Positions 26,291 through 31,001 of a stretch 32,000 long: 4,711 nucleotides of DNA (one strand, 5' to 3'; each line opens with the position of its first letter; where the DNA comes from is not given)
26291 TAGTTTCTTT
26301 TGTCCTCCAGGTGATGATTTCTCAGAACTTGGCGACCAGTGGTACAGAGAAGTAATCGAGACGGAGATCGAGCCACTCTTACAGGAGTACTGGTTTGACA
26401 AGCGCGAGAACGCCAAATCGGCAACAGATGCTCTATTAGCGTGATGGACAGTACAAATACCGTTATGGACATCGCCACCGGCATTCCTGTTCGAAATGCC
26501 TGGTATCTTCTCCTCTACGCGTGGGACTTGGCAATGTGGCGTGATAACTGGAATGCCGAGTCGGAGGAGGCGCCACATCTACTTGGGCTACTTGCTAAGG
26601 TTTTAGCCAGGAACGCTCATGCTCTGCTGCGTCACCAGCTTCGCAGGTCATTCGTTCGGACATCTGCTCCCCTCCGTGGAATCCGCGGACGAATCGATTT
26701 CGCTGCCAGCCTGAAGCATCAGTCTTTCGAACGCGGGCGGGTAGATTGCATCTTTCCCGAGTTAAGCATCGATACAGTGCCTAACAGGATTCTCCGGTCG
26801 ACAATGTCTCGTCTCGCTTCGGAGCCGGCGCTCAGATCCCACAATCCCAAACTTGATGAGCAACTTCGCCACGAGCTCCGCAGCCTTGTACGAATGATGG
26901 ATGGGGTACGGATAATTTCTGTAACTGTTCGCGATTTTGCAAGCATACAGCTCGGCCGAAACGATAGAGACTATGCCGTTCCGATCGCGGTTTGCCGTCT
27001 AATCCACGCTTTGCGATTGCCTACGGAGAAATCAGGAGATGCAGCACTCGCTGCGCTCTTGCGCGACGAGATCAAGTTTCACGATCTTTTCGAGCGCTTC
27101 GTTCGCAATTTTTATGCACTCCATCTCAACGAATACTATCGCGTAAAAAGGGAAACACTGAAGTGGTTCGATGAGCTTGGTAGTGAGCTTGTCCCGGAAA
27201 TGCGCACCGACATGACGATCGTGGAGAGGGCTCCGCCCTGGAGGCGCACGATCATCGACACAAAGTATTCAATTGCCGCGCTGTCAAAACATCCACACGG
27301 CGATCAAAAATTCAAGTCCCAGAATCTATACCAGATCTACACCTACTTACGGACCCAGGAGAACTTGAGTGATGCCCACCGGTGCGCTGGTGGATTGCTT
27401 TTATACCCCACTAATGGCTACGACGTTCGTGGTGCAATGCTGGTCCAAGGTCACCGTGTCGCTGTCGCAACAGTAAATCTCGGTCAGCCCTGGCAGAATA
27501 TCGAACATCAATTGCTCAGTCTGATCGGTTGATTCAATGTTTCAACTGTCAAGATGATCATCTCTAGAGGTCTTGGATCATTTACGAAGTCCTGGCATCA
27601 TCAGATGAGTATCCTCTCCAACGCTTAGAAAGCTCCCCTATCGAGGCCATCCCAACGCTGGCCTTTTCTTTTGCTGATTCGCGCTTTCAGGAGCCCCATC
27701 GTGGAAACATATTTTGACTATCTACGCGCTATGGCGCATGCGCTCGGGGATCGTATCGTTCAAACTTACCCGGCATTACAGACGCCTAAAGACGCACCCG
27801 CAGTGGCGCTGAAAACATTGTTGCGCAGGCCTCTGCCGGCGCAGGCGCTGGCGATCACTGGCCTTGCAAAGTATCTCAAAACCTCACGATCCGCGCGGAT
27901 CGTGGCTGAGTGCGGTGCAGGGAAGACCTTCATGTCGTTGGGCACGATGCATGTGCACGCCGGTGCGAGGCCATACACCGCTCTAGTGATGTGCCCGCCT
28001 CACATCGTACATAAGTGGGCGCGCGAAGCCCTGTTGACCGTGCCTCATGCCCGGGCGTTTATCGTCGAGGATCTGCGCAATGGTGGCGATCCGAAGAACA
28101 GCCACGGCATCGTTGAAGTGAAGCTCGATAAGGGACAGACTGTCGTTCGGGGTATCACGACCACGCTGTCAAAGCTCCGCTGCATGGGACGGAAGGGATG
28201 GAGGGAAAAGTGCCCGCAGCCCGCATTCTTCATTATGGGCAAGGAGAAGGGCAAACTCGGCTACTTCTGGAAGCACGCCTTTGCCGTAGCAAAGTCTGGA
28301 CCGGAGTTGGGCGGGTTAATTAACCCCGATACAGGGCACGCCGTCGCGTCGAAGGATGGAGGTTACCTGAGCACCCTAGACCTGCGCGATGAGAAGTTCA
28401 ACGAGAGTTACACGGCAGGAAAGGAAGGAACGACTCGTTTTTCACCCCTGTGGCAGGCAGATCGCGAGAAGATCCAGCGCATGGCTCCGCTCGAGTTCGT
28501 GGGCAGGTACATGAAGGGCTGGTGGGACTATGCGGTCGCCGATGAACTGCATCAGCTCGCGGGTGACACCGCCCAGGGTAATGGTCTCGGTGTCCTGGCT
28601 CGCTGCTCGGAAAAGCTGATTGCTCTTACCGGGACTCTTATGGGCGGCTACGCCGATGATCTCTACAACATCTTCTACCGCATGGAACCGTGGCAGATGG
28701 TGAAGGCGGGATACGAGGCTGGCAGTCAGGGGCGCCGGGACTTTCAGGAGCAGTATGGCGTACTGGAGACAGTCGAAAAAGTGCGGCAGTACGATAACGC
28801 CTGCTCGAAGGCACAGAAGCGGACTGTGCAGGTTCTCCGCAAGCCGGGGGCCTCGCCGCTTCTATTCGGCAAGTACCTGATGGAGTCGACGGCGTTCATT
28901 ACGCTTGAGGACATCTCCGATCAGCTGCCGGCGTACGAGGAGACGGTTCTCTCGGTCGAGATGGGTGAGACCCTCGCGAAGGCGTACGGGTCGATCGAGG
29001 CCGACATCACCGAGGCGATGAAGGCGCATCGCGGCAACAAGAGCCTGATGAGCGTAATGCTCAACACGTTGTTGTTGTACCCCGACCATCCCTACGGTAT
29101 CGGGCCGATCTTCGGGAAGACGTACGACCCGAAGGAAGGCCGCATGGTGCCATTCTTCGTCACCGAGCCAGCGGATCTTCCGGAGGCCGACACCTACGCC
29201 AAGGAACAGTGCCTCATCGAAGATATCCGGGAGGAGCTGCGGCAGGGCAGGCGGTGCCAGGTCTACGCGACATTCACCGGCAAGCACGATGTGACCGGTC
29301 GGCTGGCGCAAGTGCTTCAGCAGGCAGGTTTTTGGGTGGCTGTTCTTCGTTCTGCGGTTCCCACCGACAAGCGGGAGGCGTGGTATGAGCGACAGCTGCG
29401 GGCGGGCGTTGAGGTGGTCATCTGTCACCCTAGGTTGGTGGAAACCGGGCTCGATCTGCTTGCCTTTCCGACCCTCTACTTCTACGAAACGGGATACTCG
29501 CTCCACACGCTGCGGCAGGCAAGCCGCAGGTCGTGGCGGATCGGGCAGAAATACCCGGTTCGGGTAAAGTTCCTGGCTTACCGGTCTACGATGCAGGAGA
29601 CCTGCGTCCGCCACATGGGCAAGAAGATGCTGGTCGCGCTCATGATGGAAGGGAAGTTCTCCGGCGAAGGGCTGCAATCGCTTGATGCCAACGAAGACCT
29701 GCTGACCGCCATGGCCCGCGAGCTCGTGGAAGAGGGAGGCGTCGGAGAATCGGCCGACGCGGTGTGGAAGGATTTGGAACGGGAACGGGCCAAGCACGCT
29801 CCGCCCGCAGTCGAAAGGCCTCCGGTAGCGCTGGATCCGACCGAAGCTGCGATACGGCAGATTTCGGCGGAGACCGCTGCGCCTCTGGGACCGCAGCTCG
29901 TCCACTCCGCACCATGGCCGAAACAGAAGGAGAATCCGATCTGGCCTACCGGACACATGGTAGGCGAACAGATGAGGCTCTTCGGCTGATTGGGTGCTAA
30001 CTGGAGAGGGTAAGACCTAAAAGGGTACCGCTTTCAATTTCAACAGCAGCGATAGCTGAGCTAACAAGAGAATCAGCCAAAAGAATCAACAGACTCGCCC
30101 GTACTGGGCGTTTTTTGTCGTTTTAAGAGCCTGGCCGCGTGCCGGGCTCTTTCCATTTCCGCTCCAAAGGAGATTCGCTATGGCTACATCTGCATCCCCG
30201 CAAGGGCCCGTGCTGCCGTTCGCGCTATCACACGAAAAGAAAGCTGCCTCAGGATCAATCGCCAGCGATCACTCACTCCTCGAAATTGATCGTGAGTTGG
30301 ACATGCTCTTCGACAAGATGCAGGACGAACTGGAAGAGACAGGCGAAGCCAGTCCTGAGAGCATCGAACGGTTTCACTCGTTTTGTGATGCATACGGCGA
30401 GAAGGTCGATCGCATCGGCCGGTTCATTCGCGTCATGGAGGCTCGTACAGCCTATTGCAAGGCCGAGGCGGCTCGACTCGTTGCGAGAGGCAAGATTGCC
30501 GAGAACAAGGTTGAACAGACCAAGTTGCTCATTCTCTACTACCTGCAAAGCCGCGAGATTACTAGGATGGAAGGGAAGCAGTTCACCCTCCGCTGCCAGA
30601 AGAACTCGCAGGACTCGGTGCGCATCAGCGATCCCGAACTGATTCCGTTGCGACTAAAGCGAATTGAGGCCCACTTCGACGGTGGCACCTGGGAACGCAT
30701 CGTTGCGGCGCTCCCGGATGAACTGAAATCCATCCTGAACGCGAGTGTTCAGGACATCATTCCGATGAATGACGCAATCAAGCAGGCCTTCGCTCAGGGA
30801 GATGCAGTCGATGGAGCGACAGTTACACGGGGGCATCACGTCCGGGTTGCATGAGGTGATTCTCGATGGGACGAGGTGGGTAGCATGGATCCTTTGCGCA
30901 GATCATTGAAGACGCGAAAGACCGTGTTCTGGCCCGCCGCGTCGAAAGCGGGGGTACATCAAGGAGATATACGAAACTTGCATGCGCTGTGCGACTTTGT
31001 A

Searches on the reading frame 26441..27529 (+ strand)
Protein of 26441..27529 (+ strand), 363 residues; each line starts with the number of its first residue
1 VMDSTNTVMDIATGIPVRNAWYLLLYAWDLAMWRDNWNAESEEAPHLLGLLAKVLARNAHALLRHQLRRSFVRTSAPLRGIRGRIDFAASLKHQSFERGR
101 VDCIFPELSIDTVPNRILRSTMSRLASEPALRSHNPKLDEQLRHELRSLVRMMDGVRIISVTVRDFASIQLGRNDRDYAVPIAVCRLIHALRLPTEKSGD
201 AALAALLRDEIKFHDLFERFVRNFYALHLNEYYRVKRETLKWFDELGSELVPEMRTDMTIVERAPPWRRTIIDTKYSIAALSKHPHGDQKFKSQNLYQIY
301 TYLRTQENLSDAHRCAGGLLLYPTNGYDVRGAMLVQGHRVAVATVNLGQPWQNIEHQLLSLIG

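Call 77: search_protein_families(library=padloc, proteins=[window:26441-27529:+], max_evalue=0.001)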
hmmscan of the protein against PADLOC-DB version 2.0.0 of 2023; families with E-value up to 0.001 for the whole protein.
window:26441-27529:+ (363 aa): 0 families

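Call 78: search_protein_families(library=pfam, proteins=[window:26441-27529:+], max_evalue=0.01)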
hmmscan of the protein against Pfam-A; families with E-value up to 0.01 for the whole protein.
window:26441-27529:+ (363 aa): 1 family
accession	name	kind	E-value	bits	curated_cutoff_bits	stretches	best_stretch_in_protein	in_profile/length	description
PF10117.15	McrBC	-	1.9e-30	106.4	23.9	1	41-323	56-318/318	McrBC 5-methylcytosine restriction system component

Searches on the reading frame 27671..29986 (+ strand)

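Call 11: search_protein_families(library=pfam, proteins=[window:27671-29986:+], max_evalue=0.01)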
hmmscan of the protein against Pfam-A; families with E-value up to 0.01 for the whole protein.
window:27671-29986:+ (772 aa): 3 families
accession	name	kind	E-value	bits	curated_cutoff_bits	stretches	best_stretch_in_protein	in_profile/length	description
PF00176.29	SNF2-rel_dom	-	8e-05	22.3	24.9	0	78-131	23-83/290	SNF2-related domain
PF00271.37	Helicase_C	-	0.00012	22.7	23.5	1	517-625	4-110/110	Helicase conserved C-terminal domain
PF04851.21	ResIII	-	0.0011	19.3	22.5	0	55-130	5-83/164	Type III restriction enzyme, res subunit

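Call 77: search_protein_families(library=padloc, proteins=[window:27671-29986:+], max_evalue=0.001)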
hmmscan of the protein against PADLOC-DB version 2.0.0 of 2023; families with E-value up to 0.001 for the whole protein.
window:27671-29986:+ (772 aa): 5 families
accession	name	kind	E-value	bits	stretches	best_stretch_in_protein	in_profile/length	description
PDLC02842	DpdE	-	4.8e-09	32.5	1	502-655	998-1146/1176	DpdE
PDLC02849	DpdE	-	8.7e-08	28.8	1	511-660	687-833/857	DpdE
PDLC02850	DpdE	-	5.6e-06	22.5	1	511-664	1096-1247/1282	DpdE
PDLC04556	PDC-M27C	-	0.00019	17.9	1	58-120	40-104/892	-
PDLC02852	DpdE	-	0.00048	16.2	0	77-120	485-528/905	DpdE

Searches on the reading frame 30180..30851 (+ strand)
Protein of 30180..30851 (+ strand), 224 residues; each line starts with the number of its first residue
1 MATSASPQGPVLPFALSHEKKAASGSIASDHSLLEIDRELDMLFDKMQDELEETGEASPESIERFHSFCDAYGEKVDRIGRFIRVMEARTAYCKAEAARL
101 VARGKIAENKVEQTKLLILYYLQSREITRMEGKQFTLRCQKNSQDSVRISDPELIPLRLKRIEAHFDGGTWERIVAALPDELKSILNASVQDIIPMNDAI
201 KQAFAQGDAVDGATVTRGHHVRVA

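Call 78: search_protein_families(library=pfam, proteins=[window:30180-30851:+], max_evalue=0.01)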
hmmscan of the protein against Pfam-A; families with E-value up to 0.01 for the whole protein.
window:30180-30851:+ (224 aa): 1 family
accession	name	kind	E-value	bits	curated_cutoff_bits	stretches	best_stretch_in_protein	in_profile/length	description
PF05565.16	Sipho_Gp157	-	7.6e-22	78.5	28.6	1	33-223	2-161/162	Siphovirus Gp157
